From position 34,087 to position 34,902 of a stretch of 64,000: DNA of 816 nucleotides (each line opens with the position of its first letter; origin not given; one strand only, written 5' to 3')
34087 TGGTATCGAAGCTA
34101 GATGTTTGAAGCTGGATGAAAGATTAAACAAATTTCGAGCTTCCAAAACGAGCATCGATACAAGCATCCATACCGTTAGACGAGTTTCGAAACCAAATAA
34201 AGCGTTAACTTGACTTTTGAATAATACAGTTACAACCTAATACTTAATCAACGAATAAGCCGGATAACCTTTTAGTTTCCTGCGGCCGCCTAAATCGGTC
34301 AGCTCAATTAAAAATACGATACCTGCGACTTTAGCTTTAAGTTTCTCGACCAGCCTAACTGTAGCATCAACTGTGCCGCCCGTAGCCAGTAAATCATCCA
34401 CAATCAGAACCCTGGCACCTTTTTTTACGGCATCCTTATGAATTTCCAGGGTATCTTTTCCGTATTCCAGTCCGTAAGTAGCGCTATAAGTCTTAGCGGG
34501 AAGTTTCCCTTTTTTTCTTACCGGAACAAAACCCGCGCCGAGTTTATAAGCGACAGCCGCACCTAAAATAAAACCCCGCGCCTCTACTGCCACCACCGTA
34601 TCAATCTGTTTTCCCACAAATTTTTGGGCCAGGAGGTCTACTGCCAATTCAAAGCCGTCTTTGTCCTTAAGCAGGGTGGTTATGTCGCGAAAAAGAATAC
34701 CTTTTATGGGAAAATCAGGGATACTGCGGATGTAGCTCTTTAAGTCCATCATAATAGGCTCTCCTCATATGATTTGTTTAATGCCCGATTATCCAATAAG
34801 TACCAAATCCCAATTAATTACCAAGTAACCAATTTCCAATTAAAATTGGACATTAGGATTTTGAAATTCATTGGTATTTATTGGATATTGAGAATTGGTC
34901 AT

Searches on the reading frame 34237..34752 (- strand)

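Call 43: search_protein_families(library=pfam, proteins=[window:34237-34752:-], max_evalue=0.00001)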
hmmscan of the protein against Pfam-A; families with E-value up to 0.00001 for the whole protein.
window:34237-34752:- (171 aa): 1 family
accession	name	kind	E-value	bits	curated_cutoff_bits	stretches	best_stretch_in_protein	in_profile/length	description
PF00156.33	Pribosyltran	-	9.6e-19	67.7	26.3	1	32-166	9-138/158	Phosphoribosyl transferase domain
